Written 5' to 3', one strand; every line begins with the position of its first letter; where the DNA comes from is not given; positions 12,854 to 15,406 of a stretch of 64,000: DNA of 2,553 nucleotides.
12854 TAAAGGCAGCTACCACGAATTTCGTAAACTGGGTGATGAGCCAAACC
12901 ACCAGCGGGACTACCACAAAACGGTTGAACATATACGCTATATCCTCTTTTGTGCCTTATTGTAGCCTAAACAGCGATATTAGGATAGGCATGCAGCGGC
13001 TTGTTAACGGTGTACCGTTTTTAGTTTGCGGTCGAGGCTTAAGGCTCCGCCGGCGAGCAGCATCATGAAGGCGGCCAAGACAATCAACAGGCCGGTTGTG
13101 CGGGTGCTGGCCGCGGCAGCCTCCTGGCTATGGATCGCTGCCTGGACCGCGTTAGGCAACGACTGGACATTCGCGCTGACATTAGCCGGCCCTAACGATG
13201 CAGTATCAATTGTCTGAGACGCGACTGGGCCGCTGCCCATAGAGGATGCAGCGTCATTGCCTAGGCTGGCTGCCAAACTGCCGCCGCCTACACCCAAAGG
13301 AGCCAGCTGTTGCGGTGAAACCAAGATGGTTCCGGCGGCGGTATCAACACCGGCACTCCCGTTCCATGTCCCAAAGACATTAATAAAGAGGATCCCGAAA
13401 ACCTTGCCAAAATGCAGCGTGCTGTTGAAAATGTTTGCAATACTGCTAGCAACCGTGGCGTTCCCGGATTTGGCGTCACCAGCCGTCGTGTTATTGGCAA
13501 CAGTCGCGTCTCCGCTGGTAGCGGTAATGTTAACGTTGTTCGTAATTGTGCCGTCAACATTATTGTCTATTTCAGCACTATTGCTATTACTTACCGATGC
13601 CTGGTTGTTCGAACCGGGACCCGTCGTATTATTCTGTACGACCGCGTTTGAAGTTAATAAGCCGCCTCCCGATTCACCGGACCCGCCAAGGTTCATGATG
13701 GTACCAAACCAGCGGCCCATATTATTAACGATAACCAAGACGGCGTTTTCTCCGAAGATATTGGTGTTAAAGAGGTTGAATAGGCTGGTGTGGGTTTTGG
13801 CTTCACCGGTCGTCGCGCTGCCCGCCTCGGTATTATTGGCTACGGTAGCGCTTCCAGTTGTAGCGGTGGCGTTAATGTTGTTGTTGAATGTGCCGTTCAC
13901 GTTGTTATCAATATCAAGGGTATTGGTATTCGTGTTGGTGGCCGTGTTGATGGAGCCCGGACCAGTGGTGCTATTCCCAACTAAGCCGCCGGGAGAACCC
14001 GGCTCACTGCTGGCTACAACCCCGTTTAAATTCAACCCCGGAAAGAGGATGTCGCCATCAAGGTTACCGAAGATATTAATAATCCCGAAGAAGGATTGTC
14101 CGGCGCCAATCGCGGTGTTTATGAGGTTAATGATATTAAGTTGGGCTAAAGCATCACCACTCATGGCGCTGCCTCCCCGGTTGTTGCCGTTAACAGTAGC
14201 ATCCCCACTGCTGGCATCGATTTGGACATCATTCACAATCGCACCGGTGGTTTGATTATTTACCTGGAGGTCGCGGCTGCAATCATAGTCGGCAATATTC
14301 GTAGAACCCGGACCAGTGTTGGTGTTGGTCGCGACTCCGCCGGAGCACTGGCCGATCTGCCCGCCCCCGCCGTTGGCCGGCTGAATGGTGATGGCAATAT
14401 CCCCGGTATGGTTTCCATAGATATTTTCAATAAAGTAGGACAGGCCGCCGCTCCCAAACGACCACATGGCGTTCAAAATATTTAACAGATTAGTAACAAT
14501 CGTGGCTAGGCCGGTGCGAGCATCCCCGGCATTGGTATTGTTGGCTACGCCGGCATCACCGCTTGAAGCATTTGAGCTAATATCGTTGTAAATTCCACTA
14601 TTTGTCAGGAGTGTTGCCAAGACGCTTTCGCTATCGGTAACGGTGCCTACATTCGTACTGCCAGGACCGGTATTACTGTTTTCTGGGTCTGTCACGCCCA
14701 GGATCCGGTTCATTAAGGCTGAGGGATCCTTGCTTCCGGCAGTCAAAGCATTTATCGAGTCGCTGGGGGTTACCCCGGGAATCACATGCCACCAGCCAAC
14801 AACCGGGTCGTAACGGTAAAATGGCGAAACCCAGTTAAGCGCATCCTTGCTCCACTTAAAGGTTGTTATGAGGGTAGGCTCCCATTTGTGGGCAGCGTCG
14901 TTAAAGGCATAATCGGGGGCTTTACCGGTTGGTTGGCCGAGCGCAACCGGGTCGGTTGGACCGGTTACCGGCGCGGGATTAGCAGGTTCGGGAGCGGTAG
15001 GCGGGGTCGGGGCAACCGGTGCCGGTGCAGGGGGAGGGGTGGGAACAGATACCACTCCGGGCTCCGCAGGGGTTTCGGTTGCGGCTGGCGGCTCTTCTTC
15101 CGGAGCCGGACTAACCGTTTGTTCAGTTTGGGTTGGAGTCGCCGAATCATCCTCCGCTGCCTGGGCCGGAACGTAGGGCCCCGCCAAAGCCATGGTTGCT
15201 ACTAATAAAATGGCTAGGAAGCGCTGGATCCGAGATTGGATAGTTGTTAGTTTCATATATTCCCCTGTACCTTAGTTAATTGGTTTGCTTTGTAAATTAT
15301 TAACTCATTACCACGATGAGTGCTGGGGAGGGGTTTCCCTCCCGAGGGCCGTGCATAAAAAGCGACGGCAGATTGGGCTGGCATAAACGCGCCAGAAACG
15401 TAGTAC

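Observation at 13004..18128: Cluster of five secreted proteins sharing an unfamiliar TGPGS-N … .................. repeat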

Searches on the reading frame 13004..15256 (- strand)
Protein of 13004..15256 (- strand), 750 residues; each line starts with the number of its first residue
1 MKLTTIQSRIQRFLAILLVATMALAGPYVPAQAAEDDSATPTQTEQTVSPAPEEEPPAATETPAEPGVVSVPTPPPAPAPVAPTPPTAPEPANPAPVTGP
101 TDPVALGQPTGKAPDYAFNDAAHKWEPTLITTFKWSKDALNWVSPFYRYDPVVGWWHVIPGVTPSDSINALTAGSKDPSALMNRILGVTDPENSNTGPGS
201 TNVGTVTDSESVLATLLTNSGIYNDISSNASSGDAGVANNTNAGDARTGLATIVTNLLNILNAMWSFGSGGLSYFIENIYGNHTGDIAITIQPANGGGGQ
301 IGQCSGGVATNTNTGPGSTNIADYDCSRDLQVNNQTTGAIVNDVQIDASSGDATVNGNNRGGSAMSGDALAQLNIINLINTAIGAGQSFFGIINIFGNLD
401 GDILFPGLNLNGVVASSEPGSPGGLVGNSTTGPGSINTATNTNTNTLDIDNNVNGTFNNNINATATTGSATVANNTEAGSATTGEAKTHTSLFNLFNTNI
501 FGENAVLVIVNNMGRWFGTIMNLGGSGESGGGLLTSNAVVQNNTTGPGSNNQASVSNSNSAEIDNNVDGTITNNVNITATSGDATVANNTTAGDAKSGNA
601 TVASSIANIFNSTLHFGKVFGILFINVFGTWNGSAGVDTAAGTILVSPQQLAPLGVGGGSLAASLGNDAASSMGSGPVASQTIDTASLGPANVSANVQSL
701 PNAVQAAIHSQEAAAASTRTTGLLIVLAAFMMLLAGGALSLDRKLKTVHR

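Call 3: search_protein_families(library=pfam, proteins=[window:13004-15256:-], max_evalue=1)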
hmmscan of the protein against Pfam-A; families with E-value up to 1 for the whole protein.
window:13004-15256:- (750 aa): 0 families

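Call 4: search_protein_families(library=ncbifam, proteins=[window:13004-15256:-], max_evalue=1)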
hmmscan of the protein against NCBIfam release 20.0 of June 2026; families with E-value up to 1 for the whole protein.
window:13004-15256:- (750 aa): 0 families

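Call 8: find_homologous_proteins(query=window:13004-15256:-)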
Query window:13004-15256:- (750 aa): 264 proteins with E <= 0.001 among 8000 candidates; the best 120 are listed.
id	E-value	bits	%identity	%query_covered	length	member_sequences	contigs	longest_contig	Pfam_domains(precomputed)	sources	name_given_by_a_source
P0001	0.0e+0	1605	100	100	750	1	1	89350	-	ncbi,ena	-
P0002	0.0e+0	1129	73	100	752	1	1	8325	-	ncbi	ncbi:MAG TPA: hypothetical protein VF272_01465 [Candidatus Saccharimonadia bacterium]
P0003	3.8e-209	715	56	87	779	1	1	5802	-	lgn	-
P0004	1.2e-203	697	56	85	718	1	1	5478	-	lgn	-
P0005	3.5e-191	656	52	89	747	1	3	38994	-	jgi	jgi:hypothetical protein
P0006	1.2e-189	651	59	71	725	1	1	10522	-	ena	-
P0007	8.6e-187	641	51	85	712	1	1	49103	-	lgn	-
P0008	3.1e-184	633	56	85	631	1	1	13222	-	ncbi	-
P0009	1.8e-177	610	55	73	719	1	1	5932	-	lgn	-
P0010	3.8e-175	603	52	80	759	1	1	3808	-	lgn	-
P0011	4.7e-175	602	-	-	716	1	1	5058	-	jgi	jgi:hypothetical protein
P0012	1.0e-170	588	51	85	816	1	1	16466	PF17957.8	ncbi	-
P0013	4.8e-169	583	52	84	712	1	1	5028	-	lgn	-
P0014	5.7e-169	582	49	85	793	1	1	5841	-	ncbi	-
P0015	1.0e-166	575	48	90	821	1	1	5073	-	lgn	-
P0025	7.7e-144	499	44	99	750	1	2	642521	-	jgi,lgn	jgi:hypothetical protein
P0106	1.4e-64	237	36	78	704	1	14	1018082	-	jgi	jgi:hypothetical protein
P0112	4.9e-63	232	36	86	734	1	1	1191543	-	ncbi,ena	-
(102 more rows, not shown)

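Call 9: search_solved_structures(query=window:13004-15256:-, max_evalue=10)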
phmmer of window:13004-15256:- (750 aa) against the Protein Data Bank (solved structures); distinct sequences matched with E-value up to 10: 0.

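Call 13: find_encoding_contigs(protein=P0025, flank=8000, max_places=2)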
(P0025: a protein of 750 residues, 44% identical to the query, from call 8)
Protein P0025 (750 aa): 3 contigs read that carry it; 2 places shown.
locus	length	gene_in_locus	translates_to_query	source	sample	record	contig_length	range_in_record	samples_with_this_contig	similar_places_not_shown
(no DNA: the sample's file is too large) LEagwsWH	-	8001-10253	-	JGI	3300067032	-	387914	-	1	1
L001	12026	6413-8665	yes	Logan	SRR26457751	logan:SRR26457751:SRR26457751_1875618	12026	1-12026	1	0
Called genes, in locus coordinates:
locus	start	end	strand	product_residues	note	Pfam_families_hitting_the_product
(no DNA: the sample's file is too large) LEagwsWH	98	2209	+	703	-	PF02518:HATPase_c, PF00204:DNA_gyraseB, PF01751:Toprim, PF00986:DNA_gyraseB_C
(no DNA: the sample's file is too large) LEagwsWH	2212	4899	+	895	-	PF00521:DNA_topoisoIV, PF03989:DNA_gyraseA_C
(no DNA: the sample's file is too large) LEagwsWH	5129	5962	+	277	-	-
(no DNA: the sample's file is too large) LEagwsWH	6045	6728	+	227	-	-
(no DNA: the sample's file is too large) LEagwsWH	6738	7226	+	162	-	-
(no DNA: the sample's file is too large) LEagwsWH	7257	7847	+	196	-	-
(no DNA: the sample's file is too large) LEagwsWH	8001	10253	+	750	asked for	-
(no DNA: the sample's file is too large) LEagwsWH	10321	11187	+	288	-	PF02681:DUF212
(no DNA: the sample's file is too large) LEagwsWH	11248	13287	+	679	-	-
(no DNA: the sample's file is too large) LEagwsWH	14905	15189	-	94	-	-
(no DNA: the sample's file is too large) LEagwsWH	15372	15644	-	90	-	-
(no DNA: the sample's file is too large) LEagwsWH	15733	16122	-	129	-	-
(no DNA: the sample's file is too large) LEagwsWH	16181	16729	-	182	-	-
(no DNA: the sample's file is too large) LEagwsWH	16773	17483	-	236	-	-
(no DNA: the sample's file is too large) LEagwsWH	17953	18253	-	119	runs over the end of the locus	-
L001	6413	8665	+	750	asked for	-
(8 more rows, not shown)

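Call 14: find_encoding_contigs(protein=P0112, flank=8000, max_places=1)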
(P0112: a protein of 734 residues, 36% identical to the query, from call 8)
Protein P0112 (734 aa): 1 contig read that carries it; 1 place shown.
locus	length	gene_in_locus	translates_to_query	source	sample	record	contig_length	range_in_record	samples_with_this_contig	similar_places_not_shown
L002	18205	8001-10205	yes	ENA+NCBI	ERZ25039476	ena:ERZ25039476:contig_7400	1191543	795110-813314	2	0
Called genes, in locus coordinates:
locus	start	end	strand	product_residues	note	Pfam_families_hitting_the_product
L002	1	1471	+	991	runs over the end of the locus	-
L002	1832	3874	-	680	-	PF12229:PG_binding_4 (weak), PF13354:Beta-lactamase2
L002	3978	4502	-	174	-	-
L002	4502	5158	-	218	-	-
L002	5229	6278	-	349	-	PF13623:SurA_N_2, PF13624:SurA_N_3, PF00639:Rotamase, PF13616:Rotamase_3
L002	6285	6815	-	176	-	-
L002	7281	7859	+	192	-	-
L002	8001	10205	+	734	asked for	-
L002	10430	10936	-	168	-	PF00334:NDK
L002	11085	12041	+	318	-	PF02899:Phage_int_SAM_1, PF13102:Phage_int_SAM_5, PF13495:Phage_int_SAM_4 (faint), PF00589:Phage_integrase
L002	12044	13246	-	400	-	PF00535:Glycos_transf_2, PF13641:Glyco_tranf_2_3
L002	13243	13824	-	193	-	PF04203:Sortase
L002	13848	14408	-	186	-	-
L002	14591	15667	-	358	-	PF14341:PilX_N (weak)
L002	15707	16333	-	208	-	PF07963:N_methyl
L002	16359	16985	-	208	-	-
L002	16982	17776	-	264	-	-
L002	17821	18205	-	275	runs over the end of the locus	PF06750:A24_N_bact, PF01478:Peptidase_A24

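Call 15: find_encoding_contigs(protein=P0106, flank=8000, max_places=1)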
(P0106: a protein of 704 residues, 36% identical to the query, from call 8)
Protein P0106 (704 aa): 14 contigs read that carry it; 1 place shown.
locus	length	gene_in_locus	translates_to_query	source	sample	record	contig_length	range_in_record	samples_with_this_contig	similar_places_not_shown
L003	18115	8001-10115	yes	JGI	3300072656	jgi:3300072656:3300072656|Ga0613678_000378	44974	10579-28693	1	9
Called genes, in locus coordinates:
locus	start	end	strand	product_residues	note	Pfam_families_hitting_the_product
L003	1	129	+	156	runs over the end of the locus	-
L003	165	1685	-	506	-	PF01381:HTH_3, PF12844:HTH_19 (weak), PF13443:HTH_26 (weak), PF13560:HTH_31, PF13744:HTH_37 (faint), PF00275:EPSP_synthase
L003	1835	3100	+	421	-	PF00464:SHMT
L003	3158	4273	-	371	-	PF01565:FAD_binding_4, PF02873:MurB_C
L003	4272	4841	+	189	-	PF13560:HTH_31, PF01381:HTH_3 (weak), PF12844:HTH_19 (weak)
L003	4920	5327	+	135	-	PF05154:TM2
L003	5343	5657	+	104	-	PF10825:DUF2752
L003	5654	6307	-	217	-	PF13828:DUF4190 (weak)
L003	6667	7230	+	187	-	-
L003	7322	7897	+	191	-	-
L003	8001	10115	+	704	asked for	-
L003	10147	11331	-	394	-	PF00535:Glycos_transf_2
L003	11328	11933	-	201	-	PF04203:Sortase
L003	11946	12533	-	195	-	-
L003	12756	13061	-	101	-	-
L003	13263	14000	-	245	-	PF01966:HD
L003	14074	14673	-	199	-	-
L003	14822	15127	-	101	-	PF08803:ydhR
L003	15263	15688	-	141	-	PF01230:HIT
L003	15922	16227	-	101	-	-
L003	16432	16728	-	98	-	-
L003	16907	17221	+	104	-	PF03083:MtN3_slv (weak), PF04193:PQ-loop (weak)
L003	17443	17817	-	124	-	-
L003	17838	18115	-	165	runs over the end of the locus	-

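Call 20: predict_structure(alignment_id=A1)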
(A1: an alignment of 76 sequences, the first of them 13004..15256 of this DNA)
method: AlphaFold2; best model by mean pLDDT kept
length: 750 residues; sequences in the alignment: 76
mean_pLDDT: 69.5   pTM: 0.50
mean pLDDT of the five models: 69.5, 69.3, 67.6, 66.5, 65.0
residues with pLDDT >= 90: 150; 70-90: 264; 50-70: 177; < 50: 159
segments of 3 or more residues with pLDDT < 50: 27-47, 82-90, 101-103, 177-179, 411-424, 514-516, 520-538, 654-714
pLDDT, mean of each block of 10 residues (from residue 1): 68 80 58 38 43 54 52 55 44 49 59 93 90 88 93 90 56 50 54 78 75 63 93 96 95 86 66 86 92 60 62 80 76 77 96 97 94 85 80 91 77 32 55 68 57 77 85 91 79 72 75 53 36 45 66 67 73 92 96 92 80 78 86 85 65 43 37 36 32 30 36 53 77 83 69
secondary structure, 60 per line:
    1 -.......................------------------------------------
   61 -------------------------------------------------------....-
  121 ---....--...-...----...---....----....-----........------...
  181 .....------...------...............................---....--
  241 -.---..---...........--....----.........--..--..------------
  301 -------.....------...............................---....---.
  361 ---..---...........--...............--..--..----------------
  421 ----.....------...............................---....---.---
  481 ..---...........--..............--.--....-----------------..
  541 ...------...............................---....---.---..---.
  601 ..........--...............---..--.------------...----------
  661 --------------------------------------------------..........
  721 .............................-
elements in order (helices of 4 or more, strands of 3 or more residues): H2-24 E116-119 E124-127 E134-136 E141-143 E147-150 E155-158 H164-171 H178-185 E192-194 E201-231 E235-238 E251-261 E264-267 E272-280 E308-312 E319-349 E353-356 E369-379 E382-396 E425-429 E436-466 E470-473 E486-496 E499-512 E518-521 E539-543 E550-580 E584-587 E600-610 E613-627 H711-749

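Call 23: fold_search(model_id=the predicted structure, library=pdb)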
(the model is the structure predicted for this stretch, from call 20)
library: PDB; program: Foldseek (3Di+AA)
matches with E <= 10: 5; with E <= 0.001: 0
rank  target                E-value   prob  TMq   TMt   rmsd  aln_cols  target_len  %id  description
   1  9nqd_0                1.6e+00  0.01  0.04  0.10  27.9       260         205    8  Structure of Pseudomonas FapC Biofilm-Forming Functional Amyloid (released 2025-06-25)
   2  8c50_A                4.5e+00  0.00  0.03  0.05  37.4       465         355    9  Pontibacter korlensis curli subunit CsgA (released 2023-06-28)
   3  5awf_A                5.7e+00  0.00  0.04  0.06  31.1       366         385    8  Crystal structure of SufB-SufC-SufD complex from Escherichia coli (released 2015-11-11)
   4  2iu8_A                6.9e+00  0.00  0.03  0.05  32.0       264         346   11  Chlamydia trachomatis LpxD with 25mM UDPGlcNAc (Complex I) (released 2007-02-20)
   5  3zxb_B                7.6e+00  0.06  0.04  0.27  12.2        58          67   16  Wild type single insulin-like growth factor binding domain protein (SIBD-1) from Cupiennius salei (released 2012-06-06)

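Call 32: find_related_loci(query=A1, collection=genome_contigs, flank=9000)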
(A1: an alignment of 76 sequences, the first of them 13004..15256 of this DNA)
Query A1 (750 aa) in genome_contigs; peptide patterns used: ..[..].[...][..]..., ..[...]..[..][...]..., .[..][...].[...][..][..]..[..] (x = any residue, [..] = any of these).
388 stretches matched a pattern; 256 encode a relative of the query (tblastn E <= 1e-3); the best 80 are kept; 80 distinct loci.
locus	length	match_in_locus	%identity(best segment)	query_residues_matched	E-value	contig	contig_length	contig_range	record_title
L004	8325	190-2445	73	1-750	0e+0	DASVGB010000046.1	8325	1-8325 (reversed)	MAG TPA_asm: Candidatus Saccharimonadia bacterium isolate SMAG_U2104 k141_940877, whole genome shotgun sequence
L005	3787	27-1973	56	107-746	0e+0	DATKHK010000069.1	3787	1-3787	MAG TPA_asm: Candidatus Saccharimonadales bacterium isolate SMAG_U14575 k141_243548, whole genome shotgun sequence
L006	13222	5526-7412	56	110-746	1e-166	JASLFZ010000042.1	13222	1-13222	MAG: Candidatus Saccharimonadales bacterium isolate SHSU.bins.393 k141_16572103, whole genome shotgun sequence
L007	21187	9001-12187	55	109-654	6e-138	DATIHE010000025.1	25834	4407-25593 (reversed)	MAG TPA_asm: Candidatus Nanoarchaeia archaeon isolate SMAG_U15630 k141_262387, whole genome shotgun sequence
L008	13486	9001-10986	43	2-650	6e-134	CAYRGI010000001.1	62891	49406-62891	MAG TPA_asm: uncultured Candidatus Saccharimonadales bacterium isolate SRP278252_co2_156 genome assembly, contig: NODE_7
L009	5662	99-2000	46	84-720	8e-134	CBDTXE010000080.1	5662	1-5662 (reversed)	MAG TPA_asm: uncultured bacterium isolate ERR2431955_concoct_30 genome assembly, contig: ERZ23878311.13060, whole genome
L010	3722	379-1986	54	34-633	6e-129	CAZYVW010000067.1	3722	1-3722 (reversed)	MAG TPA_asm: uncultured Candidatus Saccharibacteria bacterium isolate SRP200132_co1_592 genome assembly, contig: NODE_51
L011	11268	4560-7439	43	112-750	2e-123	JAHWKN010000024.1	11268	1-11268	MAG: Candidatus Parcubacteria bacterium isolate 0813_bin18 NODE_24_length_11268_cov_5.731173, whole genome shotgun seque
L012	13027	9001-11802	41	1-746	2e-122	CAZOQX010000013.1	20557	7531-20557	MAG TPA_asm: uncultured Candidatus Saccharibacteria bacterium isolate SRP200132_co1_772 genome assembly, contig: NODE_45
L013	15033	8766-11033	39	9-746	4e-117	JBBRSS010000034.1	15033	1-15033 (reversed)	MAG: Candidatus Saccharimonadia bacterium isolate La2_metabat2.113 La2_metabat2.113_K_274811L15033_cov_74.2575, whole ge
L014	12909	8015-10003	41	95-746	1e-115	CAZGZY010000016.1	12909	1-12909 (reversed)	MAG TPA_asm: uncultured Candidatus Saccharimonadales bacterium isolate SRP200132_co1_597 genome assembly, contig: NODE_8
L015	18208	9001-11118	38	15-695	1e-113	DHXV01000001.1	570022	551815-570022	MAG TPA_asm: Patescibacteria group bacterium UBA5147 UBA5147_contig_353, whole genome shotgun sequence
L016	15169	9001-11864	43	108-746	2e-113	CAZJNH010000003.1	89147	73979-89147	MAG TPA_asm: uncultured Candidatus Saccharibacteria bacterium isolate SRP200132_co1_169 genome assembly, contig: NODE_30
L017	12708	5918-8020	41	73-746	2e-116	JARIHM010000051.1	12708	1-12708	MAG: Candidatus Saccharibacteria bacterium isolate CullarsAll.DT.42 k141_323150, whole genome shotgun sequence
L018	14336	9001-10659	44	108-639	9e-108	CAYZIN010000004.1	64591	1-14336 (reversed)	MAG TPA_asm: uncultured Candidatus Saccharibacteria bacterium isolate SRP200132_co1_785 genome assembly, contig: NODE_62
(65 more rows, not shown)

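Call 42: fold_search(model_id=the predicted structure, library=viral)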
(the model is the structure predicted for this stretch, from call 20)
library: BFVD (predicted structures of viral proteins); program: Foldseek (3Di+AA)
matches with E <= 10: 34; with E <= 0.001: 0
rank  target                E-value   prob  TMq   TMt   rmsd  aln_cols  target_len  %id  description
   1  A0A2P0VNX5            2.5e-02  0.14  0.07  0.08  41.6       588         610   12  Uncharacterized protein [Tetraselmis virus 1]
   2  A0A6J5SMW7            4.2e-02  0.07  0.06  0.04  39.6       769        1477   15  Collagen triple helix repeat [uncultured Caudovirales phage]
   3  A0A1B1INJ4            5.1e-02  0.08  0.05  0.10  28.5       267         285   10  (no name in the UniProt tables at hand)
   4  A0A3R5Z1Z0            1.0e-01  0.06  0.06  0.07  36.6       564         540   14  (no name in the UniProt tables at hand)
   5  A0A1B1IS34            1.6e-01  0.05  0.05  0.10  25.7       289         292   10  (no name in the UniProt tables at hand)
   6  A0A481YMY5            1.7e-01  0.03  0.04  0.10  36.5       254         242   13  Lipid membrane protein [Pithovirus LCDPAC01]
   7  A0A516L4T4            2.0e-01  0.01  0.04  0.05  28.7       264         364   11  (no name in the UniProt tables at hand)
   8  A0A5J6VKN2            2.3e-01  0.02  0.05  0.04  39.1       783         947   10  Uncharacterized protein [Megaviridae environmental sample]
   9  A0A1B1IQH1            3.2e-01  0.01  0.04  0.05  27.3       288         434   11  (no name in the UniProt tables at hand)
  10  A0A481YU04            4.5e-01  0.04  0.05  0.10  37.0       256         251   10  Lipid membrane protein [Marseillevirus LCMAC102]
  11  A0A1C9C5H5            5.4e-01  0.01  0.06  0.04  38.7       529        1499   10  Uncharacterized protein [Heterosigma akashiwo virus 01]
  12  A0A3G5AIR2            6.2e-01  0.02  0.04  0.03  40.5       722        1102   12  Collagen-like protein [Solumvirus sp.]
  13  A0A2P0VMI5            1.3e+00  0.01  0.05  0.05  37.9       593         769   13  Uncharacterized protein [Tetraselmis virus 1]
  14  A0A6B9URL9            1.4e+00  0.00  0.03  0.03  46.8       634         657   13  (no name in the UniProt tables at hand)
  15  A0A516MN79            1.9e+00  0.01  0.06  0.05  37.5       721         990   12  (no name in the UniProt tables at hand)
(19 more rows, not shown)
